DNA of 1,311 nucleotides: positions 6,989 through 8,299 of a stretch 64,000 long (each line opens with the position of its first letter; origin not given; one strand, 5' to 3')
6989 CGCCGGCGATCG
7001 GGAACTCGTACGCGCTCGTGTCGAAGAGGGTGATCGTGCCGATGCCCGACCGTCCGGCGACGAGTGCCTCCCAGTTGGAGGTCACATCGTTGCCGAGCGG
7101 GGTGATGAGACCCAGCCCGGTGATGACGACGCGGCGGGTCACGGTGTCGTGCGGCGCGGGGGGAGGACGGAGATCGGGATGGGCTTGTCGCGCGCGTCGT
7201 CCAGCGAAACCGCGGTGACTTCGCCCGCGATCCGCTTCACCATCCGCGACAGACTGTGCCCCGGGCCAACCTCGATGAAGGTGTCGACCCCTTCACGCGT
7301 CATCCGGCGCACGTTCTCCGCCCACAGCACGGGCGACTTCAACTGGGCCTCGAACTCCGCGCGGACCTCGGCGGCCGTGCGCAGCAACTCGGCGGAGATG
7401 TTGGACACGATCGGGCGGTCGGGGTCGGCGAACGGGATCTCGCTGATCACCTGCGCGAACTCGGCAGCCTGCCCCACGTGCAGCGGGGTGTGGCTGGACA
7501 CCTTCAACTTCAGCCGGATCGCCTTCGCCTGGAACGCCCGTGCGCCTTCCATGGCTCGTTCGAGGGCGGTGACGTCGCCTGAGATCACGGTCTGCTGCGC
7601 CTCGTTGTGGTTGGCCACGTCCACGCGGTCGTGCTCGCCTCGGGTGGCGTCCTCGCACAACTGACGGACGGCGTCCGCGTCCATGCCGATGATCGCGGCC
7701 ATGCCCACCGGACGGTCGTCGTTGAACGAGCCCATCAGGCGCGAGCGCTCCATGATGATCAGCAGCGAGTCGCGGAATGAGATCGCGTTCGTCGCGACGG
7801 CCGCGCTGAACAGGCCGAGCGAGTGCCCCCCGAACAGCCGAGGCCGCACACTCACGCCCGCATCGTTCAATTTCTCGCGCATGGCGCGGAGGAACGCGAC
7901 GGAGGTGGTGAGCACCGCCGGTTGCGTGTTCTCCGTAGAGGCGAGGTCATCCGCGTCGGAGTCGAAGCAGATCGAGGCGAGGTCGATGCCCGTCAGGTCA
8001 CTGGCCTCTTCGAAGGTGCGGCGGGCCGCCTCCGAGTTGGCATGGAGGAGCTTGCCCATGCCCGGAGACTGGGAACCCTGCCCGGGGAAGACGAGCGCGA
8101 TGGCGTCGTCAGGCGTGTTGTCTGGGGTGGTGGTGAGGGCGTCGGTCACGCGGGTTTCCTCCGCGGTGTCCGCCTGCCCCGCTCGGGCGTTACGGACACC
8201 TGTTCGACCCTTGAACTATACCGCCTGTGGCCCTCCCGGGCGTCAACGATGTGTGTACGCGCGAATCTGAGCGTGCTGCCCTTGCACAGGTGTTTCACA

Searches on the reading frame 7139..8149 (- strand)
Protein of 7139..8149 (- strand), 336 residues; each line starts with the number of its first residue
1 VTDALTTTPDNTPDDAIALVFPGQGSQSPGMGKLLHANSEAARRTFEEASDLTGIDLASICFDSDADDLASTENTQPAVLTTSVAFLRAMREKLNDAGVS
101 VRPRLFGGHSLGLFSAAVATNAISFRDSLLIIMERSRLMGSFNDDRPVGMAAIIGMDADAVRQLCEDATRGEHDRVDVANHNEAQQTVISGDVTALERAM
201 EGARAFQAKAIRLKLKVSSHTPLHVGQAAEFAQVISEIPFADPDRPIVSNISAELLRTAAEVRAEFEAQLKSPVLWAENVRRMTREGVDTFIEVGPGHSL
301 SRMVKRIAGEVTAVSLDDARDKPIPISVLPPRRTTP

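Call 4: search_protein_families(library=pfam, proteins=[window:7139-8149:-], max_evalue=0.01)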
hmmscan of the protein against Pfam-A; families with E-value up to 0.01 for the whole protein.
window:7139-8149:- (336 aa): 2 families
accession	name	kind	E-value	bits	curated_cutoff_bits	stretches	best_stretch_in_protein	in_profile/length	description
PF00698.26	Acyl_transf_1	-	1.7e-31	110.4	32.7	1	20-303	3-273/319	Acyl transferase domain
PF16073.10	SAT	-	0.0074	16.4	22.8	0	113-216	129-235/239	Starter unit:ACP transacylase in aflatoxin biosynthesis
